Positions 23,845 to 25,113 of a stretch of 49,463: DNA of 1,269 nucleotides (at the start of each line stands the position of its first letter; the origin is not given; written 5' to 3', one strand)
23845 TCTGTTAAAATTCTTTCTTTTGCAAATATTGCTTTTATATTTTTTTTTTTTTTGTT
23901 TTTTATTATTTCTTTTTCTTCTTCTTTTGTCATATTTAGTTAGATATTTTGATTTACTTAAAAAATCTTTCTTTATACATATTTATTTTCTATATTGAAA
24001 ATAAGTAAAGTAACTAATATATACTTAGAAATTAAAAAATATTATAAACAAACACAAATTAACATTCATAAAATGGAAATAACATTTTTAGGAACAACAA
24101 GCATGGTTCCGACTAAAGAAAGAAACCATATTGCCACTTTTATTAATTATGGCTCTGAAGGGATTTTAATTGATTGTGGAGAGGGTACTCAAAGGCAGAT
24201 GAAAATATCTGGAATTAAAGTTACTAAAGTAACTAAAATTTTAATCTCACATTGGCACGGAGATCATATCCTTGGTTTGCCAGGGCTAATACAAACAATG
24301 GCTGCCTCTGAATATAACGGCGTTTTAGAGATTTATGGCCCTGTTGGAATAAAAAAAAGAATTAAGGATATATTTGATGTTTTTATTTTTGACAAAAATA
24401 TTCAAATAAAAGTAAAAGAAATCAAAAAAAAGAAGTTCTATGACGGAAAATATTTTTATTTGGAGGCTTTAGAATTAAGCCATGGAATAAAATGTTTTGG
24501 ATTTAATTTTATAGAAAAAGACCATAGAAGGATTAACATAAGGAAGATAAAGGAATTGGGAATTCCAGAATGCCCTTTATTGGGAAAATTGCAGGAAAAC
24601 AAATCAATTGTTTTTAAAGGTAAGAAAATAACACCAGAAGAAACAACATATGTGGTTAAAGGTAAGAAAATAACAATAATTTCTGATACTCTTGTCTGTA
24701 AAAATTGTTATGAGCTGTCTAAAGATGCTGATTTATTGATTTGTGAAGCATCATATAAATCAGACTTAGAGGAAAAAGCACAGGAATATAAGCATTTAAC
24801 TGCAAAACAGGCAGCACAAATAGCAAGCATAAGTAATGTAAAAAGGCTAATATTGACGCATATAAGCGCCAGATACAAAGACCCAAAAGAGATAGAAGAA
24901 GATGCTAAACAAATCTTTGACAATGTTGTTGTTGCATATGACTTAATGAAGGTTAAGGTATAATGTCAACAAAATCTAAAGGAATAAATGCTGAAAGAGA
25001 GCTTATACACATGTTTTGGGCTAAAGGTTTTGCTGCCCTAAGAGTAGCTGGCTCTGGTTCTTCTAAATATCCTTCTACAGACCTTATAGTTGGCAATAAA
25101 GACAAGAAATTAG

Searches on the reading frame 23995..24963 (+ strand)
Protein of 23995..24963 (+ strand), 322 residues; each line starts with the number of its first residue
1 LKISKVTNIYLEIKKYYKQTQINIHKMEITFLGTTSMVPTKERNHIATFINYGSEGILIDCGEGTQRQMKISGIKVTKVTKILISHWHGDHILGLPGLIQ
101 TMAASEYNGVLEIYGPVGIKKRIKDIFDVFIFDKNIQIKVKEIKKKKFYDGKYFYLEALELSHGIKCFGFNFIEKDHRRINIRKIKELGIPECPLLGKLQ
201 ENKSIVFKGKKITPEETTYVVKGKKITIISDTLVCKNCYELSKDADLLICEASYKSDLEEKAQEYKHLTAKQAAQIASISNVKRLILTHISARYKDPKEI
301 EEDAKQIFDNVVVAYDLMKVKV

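Call 88: search_protein_families(library=pfam, proteins=[window:23995-24963:+], max_evalue=0.001)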
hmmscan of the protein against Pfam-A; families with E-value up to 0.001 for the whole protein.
window:23995-24963:+ (322 aa): 4 families
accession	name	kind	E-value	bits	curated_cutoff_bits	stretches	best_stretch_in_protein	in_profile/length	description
PF12706.13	Lactamase_B_2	-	2.3e-15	57.2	27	2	57-147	3-94/200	Beta-lactamase superfamily domain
PF00753.33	Lactamase_B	-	4.2e-11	43.6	22.7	1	47-104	8-69/196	Metallo-beta-lactamase superfamily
PF23023.1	Anti-Pycsar_Apyc1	-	2.3e-06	27.7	50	1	27-97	3-72/250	Anti-Pycsar protein Apyc1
PF13691.12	Lactamase_B_4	-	0.00042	20.3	27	0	58-94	25-63/63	tRNase Z endonuclease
